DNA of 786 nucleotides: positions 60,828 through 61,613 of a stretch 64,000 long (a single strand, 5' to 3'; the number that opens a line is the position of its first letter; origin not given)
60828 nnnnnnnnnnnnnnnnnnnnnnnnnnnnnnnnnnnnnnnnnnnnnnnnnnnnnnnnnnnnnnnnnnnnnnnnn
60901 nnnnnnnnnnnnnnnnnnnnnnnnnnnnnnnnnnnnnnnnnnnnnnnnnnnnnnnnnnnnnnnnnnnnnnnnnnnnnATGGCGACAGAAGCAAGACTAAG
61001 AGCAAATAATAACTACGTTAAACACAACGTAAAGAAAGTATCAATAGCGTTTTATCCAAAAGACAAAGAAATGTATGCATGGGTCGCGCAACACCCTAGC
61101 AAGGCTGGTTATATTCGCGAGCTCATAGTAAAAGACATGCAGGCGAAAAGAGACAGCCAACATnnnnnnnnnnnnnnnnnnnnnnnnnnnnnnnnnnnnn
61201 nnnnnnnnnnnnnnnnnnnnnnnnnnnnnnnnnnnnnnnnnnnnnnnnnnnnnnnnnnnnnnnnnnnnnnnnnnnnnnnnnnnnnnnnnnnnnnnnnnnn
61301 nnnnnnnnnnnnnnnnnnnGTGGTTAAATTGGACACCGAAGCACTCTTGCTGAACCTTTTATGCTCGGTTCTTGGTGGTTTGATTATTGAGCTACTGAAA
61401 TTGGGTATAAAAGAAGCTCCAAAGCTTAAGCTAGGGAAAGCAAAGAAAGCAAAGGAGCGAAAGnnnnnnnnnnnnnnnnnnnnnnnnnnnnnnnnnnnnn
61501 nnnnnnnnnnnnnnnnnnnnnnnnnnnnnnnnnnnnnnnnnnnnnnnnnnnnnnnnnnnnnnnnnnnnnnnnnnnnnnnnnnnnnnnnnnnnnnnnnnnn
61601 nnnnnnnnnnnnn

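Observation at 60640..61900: Unannotated mini-gene cluster right after the CRISPR array: duplicated small TM peptide + RHH protein modules plus a third Lys-tailed peptide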

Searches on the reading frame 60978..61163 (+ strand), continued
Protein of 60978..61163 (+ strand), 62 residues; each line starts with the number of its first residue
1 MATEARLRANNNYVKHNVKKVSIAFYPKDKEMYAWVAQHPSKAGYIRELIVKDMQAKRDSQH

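Call 47: predict_structure(alignment_id=A2)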
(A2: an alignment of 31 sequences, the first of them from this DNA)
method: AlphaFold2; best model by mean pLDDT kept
length: 62 residues; sequences in the alignment: 31
mean_pLDDT: 88.5   pTM: 0.55
mean pLDDT of the five models: 88.5, 83.8, 74.6, 73.1, 66.9
residues with pLDDT >= 90: 32; 70-90: 27; 50-70: 3; < 50: 0
segments of 3 or more residues with pLDDT < 50: none
pLDDT, mean of each block of 10 residues (from residue 1): 79 88 92 92 90 93 71
secondary structure, 60 per line:
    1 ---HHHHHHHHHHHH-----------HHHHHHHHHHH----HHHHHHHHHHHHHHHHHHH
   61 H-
elements in order: H4-15 H27-37 H42-61
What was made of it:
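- On Ribbon-helix-helix (Arc/MetJ/CopG) superfamily: The AF2 model (pLDDT 88.5) has helix 4-15, an extended segment 16-26, helix 27-37 and helix 42-61 (call 47).
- RHH fold: AF2 pLDDT 88.5 with topology helix, extended segment, helix, helix (call 47).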

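Call 52: find_related_loci(query=A1, collection=metagenome_contigs, flank=4000)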
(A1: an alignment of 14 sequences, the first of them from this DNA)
Query A1 (62 aa) in metagenome_contigs; peptide patterns used: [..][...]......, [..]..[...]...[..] (x = any residue, [..] = any of these).
600 stretches matched a pattern (row limit reached: there are more); 46 encode a relative of the query (tblastn E <= 1e-3); 46 distinct loci.
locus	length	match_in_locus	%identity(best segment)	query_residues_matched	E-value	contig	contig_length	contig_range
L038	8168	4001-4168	91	1-56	2e-31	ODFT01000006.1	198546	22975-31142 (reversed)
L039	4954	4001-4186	65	1-62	9e-24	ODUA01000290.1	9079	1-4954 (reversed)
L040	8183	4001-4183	61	1-62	1e-21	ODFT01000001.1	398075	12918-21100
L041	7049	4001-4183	60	1-62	4e-21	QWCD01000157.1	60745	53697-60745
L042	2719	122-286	62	1-55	6e-19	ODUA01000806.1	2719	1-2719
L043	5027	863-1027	62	1-55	6e-19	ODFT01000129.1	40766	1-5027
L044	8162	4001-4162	52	2-55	1e-16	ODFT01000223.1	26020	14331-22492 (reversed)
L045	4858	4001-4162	52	2-55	1e-16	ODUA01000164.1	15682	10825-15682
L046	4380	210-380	53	1-56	2e-14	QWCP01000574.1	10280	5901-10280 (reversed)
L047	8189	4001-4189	44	1-62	4e-12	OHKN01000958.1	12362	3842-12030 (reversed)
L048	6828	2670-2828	43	2-55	2e-11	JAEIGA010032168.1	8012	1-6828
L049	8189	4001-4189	43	1-62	1e-11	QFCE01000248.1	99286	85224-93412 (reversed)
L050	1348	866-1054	43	1-62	1e-11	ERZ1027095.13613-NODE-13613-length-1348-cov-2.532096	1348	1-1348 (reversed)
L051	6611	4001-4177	44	1-58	1e-10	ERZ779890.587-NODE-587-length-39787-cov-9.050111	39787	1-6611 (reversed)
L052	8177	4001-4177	44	1-58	1e-10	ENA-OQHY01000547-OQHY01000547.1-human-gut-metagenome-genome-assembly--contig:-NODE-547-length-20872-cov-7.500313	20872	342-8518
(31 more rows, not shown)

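Call 71: search_protein_families(library=pfam, max_evalue=0.01, proteins=[P0038, P0066, P0037, P0065, P0075, P0116, P0117, P0160, P0168, P0048])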
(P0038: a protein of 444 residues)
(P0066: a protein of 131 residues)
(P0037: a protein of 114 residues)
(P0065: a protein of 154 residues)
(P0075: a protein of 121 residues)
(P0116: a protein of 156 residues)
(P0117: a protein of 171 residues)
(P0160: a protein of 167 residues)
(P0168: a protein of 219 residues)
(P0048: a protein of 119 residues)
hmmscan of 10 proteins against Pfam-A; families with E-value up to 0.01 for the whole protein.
P0038 (444 aa): 2 families
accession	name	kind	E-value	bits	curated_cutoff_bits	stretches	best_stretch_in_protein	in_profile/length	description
PF00145.23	DNA_methylase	-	1.3e-64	219.1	22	1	88-434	2-321/324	C-5 cytosine-specific DNA methylase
PF09445.16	Methyltransf_15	-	0.0024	17.9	22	1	90-167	5-85/165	RNA cap guanine-N2 methyltransferase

P0066 (131 aa): 2 families
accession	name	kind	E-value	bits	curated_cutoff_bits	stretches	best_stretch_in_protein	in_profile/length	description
PF14354.12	Lar_restr_allev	-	5e-09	36.7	28.6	1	76-131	2-58/58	Restriction alleviation protein Lar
PF04606.18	Ogr_Delta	-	0.0002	21.6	26.3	1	80-110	2-33/47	Ogr/Delta-like zinc finger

P0037 (114 aa): 0 families

P0065 (154 aa): 0 families

P0075 (121 aa): 0 families

P0116 (156 aa): 1 family
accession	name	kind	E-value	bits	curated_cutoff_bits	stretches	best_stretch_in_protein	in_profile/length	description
PF09748.14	Med10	-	0.0062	16.9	23.3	1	31-88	58-115/119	Transcription factor subunit Med10 of Mediator complex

P0117 (171 aa): 0 families

P0160 (167 aa): 0 families

P0168 (219 aa): 0 families

P0048 (119 aa): 0 families
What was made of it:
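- Family members are fused to the Lar restriction-alleviation domain and to a C-5 DNA methylase (call 71).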

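Call 74: find_encoding_contigs(protein=P0023, flank=4000, max_places=3)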
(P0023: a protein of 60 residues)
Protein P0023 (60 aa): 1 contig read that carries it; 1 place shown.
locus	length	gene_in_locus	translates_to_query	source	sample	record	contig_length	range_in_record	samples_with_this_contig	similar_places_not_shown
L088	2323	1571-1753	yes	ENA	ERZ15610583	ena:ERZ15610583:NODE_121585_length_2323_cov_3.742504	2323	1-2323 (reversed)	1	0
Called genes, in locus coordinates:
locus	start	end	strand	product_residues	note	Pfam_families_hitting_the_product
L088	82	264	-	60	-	-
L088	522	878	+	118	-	PF12844:HTH_19, PF13443:HTH_26 (weak), PF13560:HTH_31 (weak), PF01381:HTH_3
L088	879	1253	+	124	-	PF10711:DUF2513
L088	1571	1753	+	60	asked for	-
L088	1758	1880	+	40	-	-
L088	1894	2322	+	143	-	?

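Call 75: find_encoding_contigs(protein=P0039, flank=4000, max_places=3)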
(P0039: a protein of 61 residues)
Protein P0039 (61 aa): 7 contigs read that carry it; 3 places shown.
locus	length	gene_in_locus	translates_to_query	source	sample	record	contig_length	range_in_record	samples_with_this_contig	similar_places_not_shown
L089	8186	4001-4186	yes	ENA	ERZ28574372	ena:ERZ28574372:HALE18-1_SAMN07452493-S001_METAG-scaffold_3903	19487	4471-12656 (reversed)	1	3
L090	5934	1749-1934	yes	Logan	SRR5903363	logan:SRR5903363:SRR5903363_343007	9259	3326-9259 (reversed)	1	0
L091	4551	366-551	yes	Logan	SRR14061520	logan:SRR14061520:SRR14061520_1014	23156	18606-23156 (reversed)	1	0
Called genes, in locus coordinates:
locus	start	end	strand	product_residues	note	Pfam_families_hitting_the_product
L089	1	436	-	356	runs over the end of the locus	PF00535:Glycos_transf_2, PF10111:Glyco_tranf_2_2, PF13641:Glyco_tranf_2_3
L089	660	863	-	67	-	-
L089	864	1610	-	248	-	PF02498:Bro-N, PF03374:ANT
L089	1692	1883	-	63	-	PF12844:HTH_19, PF13443:HTH_26, PF13560:HTH_31, PF01381:HTH_3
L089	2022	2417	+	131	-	PF13560:HTH_31 (weak)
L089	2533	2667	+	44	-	-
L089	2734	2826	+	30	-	-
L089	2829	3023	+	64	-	-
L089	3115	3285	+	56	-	-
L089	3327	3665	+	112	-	-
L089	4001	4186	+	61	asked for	-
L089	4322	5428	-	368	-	PF01510:Amidase_2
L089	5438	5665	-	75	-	PF16938:Phage_holin_Dp1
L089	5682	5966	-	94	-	-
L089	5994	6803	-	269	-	-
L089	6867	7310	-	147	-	-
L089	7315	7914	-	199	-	-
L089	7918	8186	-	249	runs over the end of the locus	-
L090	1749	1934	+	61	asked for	-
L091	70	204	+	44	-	-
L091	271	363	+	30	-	-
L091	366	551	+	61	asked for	-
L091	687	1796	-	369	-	PF01510:Amidase_2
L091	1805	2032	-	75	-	PF16938:Phage_holin_Dp1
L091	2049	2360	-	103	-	-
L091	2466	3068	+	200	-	PF14659:Phage_int_SAM_3, PF22022:Phage_int_M (weak), PF00589:Phage_integrase (weak)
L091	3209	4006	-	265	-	-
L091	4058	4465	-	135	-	PF02839:CBM_5_12 (weak)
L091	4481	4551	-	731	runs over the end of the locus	PF01391:Collagen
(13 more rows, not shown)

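Call 76: find_encoding_contigs(protein=P0033, flank=4000, max_places=3)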
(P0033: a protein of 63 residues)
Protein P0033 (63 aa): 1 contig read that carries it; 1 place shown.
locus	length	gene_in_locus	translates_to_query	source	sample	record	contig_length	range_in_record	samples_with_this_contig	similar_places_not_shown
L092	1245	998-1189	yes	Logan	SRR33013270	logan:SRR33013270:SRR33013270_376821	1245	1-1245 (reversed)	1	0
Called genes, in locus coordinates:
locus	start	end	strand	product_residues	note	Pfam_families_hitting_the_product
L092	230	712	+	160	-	-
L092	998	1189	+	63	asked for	-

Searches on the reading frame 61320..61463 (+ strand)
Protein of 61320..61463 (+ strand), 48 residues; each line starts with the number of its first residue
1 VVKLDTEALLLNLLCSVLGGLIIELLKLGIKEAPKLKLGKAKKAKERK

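Call 5: search_protein_families(library=pfam, max_evalue=10, proteins=[window:61320-61463:+])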
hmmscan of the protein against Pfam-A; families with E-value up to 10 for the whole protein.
seq(48 aa): 0 families

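Call 6: search_protein_families(library=phrogs, max_evalue=10, proteins=[window:61320-61463:+])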
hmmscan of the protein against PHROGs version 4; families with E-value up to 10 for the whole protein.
seq(48 aa): 0 families

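Call 13: search_protein_families(library=ncbifam, max_evalue=10, proteins=[window:61320-61463:+])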
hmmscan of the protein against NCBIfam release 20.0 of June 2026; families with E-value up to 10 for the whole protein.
seq(48 aa): 0 families

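Call 14: search_protein_families(library=padloc, max_evalue=10, proteins=[window:61320-61463:+])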
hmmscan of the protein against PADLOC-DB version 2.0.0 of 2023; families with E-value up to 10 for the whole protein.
seq(48 aa): 0 families

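Call 67: find_homologous_proteins(query=window:61329-61463:+, max_evalue=1)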
Query seq(45 aa) (45 aa): 5 proteins with E <= 1 among 5 candidates.
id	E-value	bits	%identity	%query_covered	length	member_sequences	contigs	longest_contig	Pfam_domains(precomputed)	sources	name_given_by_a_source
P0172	6.5e-16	74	91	100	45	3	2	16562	-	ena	-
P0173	3.4e-15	72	89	100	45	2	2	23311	-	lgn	-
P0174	2.3e-14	69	100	69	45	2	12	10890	-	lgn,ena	-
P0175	4.8e-14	68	100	60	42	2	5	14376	-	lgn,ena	-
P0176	9.5e-14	67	87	100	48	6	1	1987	-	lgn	-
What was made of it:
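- Tried and rejected: PepC was searched instead (call 67).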

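Call 69: find_encoding_contigs(protein=P0173, flank=8000, max_places=3)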
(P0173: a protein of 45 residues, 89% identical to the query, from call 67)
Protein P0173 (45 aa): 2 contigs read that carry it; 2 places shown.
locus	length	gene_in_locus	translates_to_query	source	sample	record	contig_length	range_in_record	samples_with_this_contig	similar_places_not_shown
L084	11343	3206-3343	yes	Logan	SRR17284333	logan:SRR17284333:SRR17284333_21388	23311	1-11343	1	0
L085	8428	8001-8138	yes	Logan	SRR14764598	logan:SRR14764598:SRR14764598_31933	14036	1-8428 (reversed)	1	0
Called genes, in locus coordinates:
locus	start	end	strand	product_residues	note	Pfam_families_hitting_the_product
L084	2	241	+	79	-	?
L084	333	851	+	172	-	-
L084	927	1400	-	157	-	-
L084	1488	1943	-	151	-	-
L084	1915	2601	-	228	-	-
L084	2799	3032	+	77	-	-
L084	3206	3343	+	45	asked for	-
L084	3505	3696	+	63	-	-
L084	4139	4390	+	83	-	-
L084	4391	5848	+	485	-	PF03237:Terminase_6N (faint)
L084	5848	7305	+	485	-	PF05133:SPP1_portal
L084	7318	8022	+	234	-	PF25310:VG15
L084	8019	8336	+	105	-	-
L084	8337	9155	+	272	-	-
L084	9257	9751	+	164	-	-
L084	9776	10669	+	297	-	PF05065:Phage_capsid, PF25209:Phage_capsid_4 (weak)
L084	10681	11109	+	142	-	-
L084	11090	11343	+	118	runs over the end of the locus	-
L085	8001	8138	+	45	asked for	-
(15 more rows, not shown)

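Call 70: find_encoding_contigs(protein=P0172, flank=8000, max_places=3)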
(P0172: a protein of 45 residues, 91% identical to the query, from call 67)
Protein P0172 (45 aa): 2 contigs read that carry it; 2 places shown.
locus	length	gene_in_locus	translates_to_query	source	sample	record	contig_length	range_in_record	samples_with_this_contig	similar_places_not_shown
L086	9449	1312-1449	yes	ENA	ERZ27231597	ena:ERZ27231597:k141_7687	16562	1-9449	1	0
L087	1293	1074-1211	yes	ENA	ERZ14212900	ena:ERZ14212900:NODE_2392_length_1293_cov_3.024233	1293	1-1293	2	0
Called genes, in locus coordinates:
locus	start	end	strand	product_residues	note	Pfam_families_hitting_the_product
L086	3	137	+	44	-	?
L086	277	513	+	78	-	-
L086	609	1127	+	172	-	-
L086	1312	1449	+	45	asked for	-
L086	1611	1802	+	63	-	-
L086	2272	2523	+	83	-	-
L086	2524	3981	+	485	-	PF03237:Terminase_6N (faint)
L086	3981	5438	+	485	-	PF05133:SPP1_portal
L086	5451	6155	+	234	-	PF25310:VG15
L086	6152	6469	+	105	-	-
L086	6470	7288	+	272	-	-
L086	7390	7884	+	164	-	-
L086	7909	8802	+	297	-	PF05065:Phage_capsid, PF25209:Phage_capsid_4 (weak)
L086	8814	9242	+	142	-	-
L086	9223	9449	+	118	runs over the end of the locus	-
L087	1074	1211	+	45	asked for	-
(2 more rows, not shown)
